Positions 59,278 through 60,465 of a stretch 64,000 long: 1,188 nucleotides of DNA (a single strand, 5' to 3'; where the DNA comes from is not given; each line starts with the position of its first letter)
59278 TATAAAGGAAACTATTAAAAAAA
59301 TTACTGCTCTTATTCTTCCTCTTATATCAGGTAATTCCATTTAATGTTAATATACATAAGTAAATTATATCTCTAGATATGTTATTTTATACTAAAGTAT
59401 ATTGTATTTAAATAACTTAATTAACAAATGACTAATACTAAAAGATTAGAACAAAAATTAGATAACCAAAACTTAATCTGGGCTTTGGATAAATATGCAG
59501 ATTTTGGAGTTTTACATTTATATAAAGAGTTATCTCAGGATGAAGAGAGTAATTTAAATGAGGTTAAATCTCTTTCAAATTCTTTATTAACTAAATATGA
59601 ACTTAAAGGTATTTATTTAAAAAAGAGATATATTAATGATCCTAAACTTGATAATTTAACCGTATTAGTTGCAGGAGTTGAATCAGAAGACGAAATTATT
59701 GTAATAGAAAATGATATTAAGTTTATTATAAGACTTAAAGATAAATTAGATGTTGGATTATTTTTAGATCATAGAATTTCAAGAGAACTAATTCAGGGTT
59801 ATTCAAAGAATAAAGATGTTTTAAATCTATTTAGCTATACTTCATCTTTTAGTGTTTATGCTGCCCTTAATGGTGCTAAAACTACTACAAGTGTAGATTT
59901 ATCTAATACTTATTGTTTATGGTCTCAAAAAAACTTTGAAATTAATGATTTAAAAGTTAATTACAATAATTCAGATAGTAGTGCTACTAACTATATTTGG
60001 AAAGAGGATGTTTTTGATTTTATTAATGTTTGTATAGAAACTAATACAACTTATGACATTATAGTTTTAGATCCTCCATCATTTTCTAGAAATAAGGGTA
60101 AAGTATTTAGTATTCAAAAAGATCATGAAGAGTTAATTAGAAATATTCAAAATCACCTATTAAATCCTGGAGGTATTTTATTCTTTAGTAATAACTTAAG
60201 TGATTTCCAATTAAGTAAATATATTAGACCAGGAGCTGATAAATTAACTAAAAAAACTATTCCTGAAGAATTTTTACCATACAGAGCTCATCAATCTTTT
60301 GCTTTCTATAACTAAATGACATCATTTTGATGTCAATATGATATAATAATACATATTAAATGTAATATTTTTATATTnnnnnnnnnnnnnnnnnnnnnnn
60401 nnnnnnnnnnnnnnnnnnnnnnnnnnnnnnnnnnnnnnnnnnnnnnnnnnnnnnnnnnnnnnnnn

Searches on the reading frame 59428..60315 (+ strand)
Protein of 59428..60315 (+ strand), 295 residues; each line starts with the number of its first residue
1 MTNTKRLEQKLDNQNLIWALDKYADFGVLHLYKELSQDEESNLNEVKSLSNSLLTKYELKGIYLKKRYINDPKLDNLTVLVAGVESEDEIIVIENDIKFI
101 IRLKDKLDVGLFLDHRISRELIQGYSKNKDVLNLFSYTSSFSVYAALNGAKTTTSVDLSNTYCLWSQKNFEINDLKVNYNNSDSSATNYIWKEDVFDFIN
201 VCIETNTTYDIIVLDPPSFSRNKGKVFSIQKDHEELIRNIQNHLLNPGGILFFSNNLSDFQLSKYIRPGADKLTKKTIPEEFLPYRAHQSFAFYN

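Call 3: search_protein_families(library=pfam, proteins=[window:59428-60315:+], max_evalue=1)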
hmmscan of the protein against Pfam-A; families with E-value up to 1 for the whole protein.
window:59428-60315:+ (295 aa): 3 families
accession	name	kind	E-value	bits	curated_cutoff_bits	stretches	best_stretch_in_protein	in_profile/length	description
PF10672.15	Methyltrans_SAM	-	1.6e-23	83.8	27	1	28-253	27-236/286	S-adenosylmethionine-dependent methyltransferase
PF03602.21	Cons_hypoth95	-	0.00014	22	24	1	121-253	35-150/182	Conserved hypothetical protein 95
PF13489.12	Methyltransf_23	-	0.11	12.7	27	1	226-265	90-128/164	Methyltransferase domain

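Call 96: search_protein_families(library=padloc, proteins=[window:59428-60315:+], max_evalue=0.1)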
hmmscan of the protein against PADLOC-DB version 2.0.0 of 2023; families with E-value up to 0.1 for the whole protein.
window:59428-60315:+ (295 aa): 1 family
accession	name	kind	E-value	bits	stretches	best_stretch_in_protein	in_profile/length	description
PDLC04134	mad2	-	4.8e-14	50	1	101-279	262-426/492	mads_2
